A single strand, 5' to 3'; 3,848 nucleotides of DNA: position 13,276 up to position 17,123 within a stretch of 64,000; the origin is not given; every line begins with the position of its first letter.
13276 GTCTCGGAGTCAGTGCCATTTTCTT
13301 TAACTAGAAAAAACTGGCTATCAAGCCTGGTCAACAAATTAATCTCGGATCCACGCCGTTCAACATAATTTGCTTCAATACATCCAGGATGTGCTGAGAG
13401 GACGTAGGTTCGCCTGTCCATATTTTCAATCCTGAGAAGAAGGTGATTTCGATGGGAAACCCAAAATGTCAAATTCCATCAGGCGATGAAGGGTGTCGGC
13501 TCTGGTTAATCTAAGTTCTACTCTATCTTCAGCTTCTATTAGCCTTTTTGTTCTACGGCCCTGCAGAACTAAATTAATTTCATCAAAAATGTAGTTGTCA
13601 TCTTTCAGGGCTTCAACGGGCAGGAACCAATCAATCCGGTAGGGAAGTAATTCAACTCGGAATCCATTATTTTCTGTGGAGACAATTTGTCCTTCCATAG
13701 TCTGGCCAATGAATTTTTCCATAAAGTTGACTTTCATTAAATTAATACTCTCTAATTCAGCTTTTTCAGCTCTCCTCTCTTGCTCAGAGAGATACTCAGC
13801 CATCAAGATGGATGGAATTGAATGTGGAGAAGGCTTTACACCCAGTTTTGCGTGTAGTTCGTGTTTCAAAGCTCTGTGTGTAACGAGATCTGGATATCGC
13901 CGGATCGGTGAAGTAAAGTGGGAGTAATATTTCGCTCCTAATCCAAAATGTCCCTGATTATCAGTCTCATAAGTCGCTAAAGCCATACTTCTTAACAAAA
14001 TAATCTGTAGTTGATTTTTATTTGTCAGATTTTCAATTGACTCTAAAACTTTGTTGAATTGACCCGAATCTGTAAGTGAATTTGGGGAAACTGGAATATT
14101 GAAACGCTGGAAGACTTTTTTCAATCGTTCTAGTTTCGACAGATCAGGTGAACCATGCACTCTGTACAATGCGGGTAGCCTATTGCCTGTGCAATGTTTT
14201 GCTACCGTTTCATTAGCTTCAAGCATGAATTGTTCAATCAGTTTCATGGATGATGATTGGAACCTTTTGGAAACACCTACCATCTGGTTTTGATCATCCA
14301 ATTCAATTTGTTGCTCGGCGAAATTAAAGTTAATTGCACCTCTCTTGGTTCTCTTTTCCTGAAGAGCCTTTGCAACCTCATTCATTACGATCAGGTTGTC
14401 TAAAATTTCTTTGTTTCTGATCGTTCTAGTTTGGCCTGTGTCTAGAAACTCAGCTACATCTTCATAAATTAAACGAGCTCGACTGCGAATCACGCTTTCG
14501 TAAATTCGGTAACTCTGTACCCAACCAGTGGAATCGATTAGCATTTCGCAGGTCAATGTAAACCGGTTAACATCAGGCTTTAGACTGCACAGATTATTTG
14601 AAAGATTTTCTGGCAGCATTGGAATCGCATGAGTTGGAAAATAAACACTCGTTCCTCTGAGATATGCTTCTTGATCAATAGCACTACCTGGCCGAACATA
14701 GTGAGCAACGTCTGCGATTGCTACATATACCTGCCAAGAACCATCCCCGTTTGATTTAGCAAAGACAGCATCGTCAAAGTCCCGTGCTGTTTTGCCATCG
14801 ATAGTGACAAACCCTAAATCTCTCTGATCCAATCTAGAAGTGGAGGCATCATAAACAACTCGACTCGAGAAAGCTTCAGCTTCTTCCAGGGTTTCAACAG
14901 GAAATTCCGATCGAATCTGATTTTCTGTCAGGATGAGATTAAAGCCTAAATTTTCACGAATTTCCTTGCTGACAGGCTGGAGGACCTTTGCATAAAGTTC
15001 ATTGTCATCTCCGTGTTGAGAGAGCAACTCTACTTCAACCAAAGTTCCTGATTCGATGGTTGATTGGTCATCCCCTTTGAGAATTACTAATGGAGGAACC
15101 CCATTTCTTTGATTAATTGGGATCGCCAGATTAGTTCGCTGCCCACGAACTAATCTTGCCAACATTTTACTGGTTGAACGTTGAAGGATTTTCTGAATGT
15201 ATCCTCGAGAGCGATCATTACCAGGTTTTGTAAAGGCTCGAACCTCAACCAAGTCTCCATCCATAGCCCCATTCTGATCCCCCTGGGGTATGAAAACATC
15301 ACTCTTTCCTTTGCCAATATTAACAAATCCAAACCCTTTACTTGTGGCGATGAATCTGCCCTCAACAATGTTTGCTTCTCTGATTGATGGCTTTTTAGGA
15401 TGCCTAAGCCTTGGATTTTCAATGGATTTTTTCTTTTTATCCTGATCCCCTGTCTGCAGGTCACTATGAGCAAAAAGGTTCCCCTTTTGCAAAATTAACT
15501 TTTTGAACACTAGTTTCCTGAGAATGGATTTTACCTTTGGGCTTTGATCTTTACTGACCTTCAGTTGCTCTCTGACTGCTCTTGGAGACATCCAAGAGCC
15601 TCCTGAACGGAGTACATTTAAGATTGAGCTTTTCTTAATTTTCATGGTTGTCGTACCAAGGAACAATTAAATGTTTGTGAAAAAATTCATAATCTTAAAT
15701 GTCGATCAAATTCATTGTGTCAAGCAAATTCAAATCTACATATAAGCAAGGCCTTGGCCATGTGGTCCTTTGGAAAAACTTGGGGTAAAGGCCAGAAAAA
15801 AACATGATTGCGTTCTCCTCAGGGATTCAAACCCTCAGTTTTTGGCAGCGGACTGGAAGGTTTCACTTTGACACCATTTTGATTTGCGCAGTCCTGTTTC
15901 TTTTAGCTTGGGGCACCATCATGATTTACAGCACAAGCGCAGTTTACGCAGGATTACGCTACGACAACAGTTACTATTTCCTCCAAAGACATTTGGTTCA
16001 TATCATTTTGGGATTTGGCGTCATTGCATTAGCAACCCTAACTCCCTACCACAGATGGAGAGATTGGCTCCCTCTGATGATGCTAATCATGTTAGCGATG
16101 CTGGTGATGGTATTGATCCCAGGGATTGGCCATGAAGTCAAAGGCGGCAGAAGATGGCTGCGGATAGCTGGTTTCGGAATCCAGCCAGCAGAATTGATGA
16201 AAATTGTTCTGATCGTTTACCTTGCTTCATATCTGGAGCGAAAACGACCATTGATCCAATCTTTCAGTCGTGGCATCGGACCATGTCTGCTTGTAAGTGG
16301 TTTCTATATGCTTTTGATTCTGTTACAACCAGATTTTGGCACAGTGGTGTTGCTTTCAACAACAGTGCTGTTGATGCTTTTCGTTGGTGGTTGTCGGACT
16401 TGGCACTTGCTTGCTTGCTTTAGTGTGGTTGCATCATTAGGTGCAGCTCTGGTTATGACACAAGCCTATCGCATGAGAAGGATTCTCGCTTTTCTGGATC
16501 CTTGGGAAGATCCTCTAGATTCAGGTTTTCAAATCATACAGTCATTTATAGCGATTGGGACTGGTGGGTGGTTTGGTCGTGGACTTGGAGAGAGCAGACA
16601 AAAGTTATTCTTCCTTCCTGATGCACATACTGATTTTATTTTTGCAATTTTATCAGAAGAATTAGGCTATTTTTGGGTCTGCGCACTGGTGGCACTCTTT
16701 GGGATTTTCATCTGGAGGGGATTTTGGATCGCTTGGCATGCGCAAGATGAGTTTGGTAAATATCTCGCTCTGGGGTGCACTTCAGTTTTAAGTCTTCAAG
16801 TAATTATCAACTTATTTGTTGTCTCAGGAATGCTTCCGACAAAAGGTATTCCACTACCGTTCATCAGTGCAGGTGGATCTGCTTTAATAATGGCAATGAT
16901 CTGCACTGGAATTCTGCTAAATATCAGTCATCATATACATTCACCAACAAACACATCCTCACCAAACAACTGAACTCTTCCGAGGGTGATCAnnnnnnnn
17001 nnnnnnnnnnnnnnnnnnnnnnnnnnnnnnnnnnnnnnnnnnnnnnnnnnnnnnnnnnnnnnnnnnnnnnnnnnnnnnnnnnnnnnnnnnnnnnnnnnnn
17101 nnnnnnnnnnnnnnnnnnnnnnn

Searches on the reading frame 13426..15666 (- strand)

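Call 32: search_protein_families(library=pfam, proteins=[window:13426-15666:-], max_evalue=0.00001)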
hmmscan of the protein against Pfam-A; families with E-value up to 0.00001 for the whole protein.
window:13426-15666:- (746 aa): 4 families
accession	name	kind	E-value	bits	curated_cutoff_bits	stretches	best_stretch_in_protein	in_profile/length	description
PF00773.25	RNB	-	4e-108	362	29.3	1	278-604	1-324/326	RNB domain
PF08206.17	OB_RNB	-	4.6e-13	49.1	24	1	103-160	1-58/58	Ribonuclease B OB domain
PF17876.7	CSD2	-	7.2e-09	36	26.2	0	121-161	10-50/74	Cold shock domain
PF00575.29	S1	-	7.1e-08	33.2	22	0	651-719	2-58/74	S1 RNA binding domain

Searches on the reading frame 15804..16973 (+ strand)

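Call 32: search_protein_families(library=pfam, proteins=[window:15804-16973:+], max_evalue=0.00001)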
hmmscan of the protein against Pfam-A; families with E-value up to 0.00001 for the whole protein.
window:15804-16973:+ (389 aa): 1 family
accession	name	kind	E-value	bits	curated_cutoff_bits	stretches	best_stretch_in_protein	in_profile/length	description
PF01098.24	FTSW_RODA_SPOVE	-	7.7e-112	374.2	26.4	1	26-377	3-353/356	Cell cycle protein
